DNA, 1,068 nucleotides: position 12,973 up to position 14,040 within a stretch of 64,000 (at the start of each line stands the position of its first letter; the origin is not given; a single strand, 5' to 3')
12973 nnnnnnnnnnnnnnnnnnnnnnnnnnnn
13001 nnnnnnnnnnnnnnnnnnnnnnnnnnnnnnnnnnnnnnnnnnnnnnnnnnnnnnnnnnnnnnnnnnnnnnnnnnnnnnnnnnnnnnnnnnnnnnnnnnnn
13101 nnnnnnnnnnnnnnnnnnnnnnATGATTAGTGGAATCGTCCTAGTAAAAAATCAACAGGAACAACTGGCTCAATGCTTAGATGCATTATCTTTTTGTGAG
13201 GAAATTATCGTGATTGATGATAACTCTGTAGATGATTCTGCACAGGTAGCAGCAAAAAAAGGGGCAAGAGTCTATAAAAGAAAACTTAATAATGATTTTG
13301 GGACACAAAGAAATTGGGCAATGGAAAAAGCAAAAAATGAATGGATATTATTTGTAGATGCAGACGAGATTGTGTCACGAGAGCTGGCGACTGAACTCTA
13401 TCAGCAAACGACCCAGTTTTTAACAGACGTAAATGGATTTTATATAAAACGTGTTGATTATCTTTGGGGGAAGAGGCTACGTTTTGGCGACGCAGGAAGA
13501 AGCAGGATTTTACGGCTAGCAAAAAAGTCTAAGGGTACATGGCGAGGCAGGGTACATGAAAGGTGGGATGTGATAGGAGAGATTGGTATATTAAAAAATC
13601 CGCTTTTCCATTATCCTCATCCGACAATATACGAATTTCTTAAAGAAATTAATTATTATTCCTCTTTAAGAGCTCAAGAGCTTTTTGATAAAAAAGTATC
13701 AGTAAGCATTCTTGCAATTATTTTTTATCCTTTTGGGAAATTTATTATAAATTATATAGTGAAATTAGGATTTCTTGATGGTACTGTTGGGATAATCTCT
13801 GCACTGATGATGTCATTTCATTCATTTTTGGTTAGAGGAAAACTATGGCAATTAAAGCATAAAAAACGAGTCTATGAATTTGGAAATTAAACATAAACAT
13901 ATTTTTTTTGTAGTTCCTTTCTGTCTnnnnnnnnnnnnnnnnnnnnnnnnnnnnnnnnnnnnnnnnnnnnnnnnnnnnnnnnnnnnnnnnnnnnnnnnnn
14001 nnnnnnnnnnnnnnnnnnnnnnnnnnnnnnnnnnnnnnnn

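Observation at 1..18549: Arn-like lipid-linked sugar modification locus with three to four GT-C paralogs and a 12-gene co-directional operon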

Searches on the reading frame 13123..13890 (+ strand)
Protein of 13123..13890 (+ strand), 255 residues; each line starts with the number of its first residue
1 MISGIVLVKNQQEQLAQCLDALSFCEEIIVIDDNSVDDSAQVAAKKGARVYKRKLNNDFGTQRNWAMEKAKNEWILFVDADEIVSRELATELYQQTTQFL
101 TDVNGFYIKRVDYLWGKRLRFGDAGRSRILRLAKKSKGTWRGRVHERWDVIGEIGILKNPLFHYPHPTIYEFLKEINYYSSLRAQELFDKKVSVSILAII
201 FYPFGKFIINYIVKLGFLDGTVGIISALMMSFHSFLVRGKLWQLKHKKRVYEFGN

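Call 4: search_protein_families(library=pfam, proteins=[window:13123-13890:+], max_evalue=0.01)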
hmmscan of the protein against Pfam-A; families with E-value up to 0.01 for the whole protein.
window:13123-13890:+ (255 aa): 4 families
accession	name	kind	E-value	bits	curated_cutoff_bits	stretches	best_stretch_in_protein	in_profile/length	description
PF00535.33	Glycos_transf_2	-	1.6e-16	61.2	23.3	1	5-118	3-128/168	Glycosyl transferase family 2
PF13704.12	Glyco_tranf_2_4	-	7.8e-06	26.7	27.5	1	17-84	9-84/98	Glycosyl transferase family 2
PF10111.15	Glyco_tranf_2_2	-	0.00098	19.1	27.3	1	26-87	30-97/276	Glycosyltransferase like family 2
PF18515.6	Rh5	-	0.0014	18.8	26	0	41-110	97-166/255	Rh5 coiled-coil domain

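Call 8: search_protein_families(library=ncbifam, proteins=[window:13123-13890:+], max_evalue=0.001)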
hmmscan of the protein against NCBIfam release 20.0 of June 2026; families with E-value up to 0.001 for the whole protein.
window:13123-13890:+ (255 aa): 10 families
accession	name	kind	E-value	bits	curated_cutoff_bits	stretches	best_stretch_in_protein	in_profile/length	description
TIGR04283.1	glyco_like_mftF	equivalog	7.7e-11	42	182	1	3-97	2-98/221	TIGR04283 family arsenosugar biosynthesis glycosyltransferase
TIGR04195.1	S_glycosyl_SunS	equivalog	1.1e-10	41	350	1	5-88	62-147/421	SunS family peptide S-glycosyltransferase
NF007482.0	PRK10073.1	equivalog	3.5e-08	32.8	423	1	2-97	8-111/334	glycosyltransferase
TIGR03965.1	mycofact_glyco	equivalog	2.9e-07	29.7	280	1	5-85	79-168/467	mycofactocin biosynthesis glycosyltransferase MftF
TIGR04182.1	glyco_TIGR04182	equivalog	2.6e-06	27.1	325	1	25-91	27-92/293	S-layer glycoprotein N-glycosyltransferase AglJ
NF010496.0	PRK13915.1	equivalog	1.1e-05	24.6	262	1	22-81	60-126/307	glucosyl-3-phosphoglycerate synthase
NF038302.1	EPS_HpsE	equivalog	1.5e-05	24.1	300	1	13-94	21-109/307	hormogonium polysaccharide biosynthesis glycosyltransferase HpsE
NF041875.1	EPS_EpsD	equivalog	0.00023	20.7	370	1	12-91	11-99/325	exopolysaccharide biosynthesis glycosyltransferase EpsD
NF047683.1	TeichurnBiosyTuaG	equivalog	0.00046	19.9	400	1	27-87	37-102/252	teichuronic acid biosynthesis protein TuaG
TIGR03937.1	PgaC_IcaA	equivalog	0.0005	19.1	422.3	0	14-90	63-144/407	poly-beta-1,6-N-acetyl-D-glucosamine synthase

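Call 52: search_solved_structures(query=window:13123-13890:+, max_evalue=0.1)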
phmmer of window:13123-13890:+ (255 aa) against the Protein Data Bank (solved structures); distinct sequences matched with E-value up to 0.1: 16.
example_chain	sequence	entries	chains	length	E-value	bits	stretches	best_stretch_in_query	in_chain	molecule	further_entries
22ao_A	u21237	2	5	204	1.1e-16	64.5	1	2-167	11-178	GmaR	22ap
7msp_A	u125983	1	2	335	2.7e-09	40.3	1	6-92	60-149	SPbeta prophage-derived glycosyltransferase SunS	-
7msn_A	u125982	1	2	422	4e-09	39.8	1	6-91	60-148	SPbeta prophage-derived glycosyltransferase SunS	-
7msk_A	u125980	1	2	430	1.8e-05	27.8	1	6-83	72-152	Glyco_trans_2-like domain-containing protein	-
5tze_C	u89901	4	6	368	9.1e-05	25.5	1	26-91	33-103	Glycosyl transferase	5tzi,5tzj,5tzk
3bcv_A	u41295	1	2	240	0.00011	25.1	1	2-111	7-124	Putative glycosyltransferase protein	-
5tz8_A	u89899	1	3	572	0.00018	24.5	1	26-91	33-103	Glycosyl transferase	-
5hea_A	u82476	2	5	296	0.00051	23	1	2-99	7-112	Putative glycosyltransferase (GalT1)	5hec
6h1j_A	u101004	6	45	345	0.0029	20.5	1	25-96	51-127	Probable ss-1,3-N-acetylglucosaminyltransferase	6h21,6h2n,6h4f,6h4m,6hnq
6p61_A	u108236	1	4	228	0.018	17.9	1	2-93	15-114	Glycosyltransferase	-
8vh7_A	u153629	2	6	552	0.021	17.7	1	27-87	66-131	Heparosan synthase B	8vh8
8viw_A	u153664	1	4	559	0.022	17.7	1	27-87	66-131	Heparosan synthase B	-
8bz8_A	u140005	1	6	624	0.044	16.7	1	27-117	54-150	Glycosyltransferase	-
8bz4_A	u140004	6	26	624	0.044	16.7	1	27-117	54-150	Glycosyltransferase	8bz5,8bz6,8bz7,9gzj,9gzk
9jma_A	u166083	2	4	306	0.047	16.6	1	5-86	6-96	GalNAc(5)-diNAcBac-PP-undecaprenol beta-1,3-glucosyltransferase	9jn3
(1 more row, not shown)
